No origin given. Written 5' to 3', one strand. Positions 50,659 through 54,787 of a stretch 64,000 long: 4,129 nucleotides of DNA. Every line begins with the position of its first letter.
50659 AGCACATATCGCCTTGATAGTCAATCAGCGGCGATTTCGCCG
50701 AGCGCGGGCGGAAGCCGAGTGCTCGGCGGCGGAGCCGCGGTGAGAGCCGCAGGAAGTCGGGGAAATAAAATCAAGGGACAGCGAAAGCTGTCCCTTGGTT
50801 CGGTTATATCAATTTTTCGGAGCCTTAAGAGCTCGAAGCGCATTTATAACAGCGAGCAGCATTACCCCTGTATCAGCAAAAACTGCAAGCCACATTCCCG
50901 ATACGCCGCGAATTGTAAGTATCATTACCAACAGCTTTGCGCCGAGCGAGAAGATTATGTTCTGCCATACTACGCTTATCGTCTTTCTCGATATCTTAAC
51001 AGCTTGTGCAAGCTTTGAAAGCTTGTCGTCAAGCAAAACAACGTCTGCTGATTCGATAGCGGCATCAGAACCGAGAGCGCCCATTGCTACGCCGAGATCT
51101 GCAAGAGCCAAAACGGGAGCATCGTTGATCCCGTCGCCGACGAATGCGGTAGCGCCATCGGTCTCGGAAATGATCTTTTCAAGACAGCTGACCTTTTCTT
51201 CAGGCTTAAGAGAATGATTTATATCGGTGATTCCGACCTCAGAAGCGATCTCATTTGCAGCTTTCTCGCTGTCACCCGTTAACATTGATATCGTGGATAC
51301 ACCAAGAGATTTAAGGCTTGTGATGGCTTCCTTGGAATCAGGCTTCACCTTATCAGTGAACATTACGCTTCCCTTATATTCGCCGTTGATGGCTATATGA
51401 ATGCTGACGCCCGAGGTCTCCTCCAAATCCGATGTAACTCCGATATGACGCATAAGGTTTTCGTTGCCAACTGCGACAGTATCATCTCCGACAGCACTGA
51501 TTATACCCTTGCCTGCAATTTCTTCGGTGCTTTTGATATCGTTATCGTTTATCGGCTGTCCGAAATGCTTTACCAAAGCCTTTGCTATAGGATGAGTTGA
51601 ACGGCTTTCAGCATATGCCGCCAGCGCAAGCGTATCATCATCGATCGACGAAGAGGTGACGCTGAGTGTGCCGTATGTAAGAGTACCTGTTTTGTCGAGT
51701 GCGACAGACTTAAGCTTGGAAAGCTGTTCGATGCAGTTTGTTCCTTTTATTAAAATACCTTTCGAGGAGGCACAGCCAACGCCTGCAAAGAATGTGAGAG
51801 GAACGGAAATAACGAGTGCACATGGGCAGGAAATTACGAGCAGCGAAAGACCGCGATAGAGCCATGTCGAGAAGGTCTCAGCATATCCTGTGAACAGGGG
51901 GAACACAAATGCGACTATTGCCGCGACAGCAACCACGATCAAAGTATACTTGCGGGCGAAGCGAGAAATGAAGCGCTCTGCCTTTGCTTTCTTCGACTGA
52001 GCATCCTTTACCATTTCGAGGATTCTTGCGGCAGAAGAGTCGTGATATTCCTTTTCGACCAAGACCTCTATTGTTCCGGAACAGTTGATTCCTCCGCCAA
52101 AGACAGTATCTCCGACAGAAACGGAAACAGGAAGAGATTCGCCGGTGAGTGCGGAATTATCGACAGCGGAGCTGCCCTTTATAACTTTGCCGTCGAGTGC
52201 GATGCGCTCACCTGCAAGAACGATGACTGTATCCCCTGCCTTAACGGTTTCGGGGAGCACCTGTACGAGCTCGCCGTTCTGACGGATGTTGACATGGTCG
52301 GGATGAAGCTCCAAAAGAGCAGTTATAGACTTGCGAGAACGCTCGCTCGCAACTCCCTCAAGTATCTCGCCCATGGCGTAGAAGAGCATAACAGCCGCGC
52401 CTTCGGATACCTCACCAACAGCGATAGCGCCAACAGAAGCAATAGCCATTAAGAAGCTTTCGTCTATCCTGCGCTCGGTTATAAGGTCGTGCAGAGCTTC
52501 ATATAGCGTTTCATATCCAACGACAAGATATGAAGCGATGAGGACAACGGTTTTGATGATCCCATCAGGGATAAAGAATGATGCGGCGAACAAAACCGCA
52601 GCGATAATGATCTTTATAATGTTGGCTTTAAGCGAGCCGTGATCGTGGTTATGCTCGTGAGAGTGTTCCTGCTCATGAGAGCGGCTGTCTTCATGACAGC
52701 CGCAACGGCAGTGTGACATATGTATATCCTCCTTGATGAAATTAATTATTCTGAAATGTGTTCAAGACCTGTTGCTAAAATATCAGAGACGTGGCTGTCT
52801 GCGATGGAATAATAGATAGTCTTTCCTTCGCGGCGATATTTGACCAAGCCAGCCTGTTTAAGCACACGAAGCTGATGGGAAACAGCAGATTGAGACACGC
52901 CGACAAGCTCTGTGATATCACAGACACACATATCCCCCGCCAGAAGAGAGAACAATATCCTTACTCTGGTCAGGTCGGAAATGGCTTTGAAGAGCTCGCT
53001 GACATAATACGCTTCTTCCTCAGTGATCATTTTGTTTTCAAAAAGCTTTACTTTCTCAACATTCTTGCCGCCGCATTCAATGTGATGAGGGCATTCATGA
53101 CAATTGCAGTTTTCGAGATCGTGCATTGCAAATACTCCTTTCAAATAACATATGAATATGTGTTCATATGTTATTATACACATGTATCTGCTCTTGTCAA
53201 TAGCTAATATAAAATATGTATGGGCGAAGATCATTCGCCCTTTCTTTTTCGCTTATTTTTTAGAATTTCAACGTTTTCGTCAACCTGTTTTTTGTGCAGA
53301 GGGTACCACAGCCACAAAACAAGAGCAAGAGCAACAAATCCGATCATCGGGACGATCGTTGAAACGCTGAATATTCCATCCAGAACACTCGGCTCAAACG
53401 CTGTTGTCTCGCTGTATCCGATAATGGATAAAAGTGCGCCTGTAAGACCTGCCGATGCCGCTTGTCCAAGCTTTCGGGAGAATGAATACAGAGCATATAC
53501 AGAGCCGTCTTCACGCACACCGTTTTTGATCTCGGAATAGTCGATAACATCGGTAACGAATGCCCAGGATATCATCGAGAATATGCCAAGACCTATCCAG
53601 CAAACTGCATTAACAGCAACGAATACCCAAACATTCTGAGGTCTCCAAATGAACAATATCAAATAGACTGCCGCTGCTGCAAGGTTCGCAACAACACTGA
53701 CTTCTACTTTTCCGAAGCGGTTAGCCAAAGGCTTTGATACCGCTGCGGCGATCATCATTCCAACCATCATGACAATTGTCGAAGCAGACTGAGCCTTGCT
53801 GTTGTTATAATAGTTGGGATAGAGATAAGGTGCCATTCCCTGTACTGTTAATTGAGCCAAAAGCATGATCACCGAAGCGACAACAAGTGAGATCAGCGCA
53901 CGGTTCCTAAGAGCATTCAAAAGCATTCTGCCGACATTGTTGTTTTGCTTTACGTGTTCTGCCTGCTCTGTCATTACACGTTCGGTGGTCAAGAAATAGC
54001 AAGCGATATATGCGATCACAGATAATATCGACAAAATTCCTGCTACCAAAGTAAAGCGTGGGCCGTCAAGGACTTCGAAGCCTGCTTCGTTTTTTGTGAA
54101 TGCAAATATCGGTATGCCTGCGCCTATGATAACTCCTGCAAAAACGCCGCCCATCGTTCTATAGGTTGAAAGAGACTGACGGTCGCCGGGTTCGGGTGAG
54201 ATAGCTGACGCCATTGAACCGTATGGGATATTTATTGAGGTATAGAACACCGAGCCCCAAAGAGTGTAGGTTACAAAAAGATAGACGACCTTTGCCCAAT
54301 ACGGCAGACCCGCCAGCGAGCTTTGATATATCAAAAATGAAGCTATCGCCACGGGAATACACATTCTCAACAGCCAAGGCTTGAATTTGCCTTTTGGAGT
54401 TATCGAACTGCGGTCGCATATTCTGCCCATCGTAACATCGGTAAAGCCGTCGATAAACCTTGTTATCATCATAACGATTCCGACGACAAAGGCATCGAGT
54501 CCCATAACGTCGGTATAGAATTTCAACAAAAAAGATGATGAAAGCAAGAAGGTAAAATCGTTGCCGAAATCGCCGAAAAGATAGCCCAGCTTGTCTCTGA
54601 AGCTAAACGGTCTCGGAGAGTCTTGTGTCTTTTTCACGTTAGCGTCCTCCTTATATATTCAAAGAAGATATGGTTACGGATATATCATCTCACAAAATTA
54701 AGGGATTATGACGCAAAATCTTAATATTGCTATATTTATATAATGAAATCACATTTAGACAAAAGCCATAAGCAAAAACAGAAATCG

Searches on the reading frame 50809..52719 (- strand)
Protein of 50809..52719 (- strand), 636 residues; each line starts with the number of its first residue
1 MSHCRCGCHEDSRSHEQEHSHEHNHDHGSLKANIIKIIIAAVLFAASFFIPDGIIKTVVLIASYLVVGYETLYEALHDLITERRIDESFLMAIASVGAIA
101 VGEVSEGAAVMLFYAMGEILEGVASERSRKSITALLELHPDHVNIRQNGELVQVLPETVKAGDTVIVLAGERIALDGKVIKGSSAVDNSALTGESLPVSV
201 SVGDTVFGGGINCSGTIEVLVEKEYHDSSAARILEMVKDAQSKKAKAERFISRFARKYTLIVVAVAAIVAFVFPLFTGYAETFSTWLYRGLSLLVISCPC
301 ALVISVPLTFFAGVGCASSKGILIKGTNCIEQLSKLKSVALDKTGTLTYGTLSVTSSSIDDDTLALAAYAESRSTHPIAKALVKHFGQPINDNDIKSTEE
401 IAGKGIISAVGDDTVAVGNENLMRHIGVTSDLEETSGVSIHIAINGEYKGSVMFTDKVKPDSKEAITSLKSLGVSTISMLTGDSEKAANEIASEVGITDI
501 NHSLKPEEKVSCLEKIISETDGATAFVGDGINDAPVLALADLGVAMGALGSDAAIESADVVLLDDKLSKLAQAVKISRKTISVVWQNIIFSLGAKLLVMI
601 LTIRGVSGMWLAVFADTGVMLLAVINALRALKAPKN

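Call 92: search_protein_families(library=pfam, proteins=[window:50809-52719:-], max_evalue=0.0001)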
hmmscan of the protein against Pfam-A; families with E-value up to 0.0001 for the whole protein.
window:50809-52719:- (636 aa): 2 families
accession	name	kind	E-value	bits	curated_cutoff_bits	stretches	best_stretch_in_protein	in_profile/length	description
PF00122.25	E1-E2_ATPase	-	1.2e-49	168.8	28.1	1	137-318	1-179/181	E1-E2 ATPase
PF00702.32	Hydrolase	-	6.6e-23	82.5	26.4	1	337-541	2-191/191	haloacid dehalogenase-like hydrolase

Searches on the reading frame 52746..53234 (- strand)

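Call 92: search_protein_families(library=pfam, proteins=[window:52746-53234:-], max_evalue=0.0001)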
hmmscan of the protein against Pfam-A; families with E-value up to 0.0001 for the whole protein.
window:52746-53234:- (162 aa): 2 families
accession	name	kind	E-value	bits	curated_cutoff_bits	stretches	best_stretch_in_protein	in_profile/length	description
PF01022.26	HTH_5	-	6.5e-19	68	22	1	89-133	3-47/47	Bacterial regulatory protein, arsR family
PF12840.13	HTH_20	-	4.7e-05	23.7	27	1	106-133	23-50/51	Helix-turn-helix domain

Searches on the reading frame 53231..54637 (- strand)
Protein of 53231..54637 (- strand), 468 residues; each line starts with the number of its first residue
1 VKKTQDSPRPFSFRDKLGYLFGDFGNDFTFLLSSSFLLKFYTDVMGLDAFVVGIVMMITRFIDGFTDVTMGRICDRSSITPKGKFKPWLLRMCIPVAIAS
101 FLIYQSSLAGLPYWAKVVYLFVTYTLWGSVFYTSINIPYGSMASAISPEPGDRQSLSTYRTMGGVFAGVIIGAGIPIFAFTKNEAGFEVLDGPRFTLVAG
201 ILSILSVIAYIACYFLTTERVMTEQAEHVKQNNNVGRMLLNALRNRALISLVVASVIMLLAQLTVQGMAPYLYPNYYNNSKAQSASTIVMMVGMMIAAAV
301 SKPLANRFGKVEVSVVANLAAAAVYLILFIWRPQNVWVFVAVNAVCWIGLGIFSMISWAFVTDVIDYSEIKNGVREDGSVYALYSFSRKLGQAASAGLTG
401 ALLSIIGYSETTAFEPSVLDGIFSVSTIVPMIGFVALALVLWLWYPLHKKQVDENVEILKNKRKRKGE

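Call 92: search_protein_families(library=pfam, proteins=[window:53231-54637:-], max_evalue=0.0001)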
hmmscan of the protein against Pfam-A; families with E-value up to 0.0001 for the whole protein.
window:53231-54637:- (468 aa): 3 families
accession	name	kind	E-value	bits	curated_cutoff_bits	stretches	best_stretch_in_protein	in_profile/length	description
PF13347.12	MFS_2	-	1.5e-80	271.3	27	1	18-448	1-426/427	MFS/sugar transport protein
PF07690.21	MFS_1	-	1e-14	54.7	33.4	1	136-395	103-346/347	Major Facilitator Superfamily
PF12832.13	MFS_1_like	-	1.7e-06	27.8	25.2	1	39-393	23-352/373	MFS_1 like family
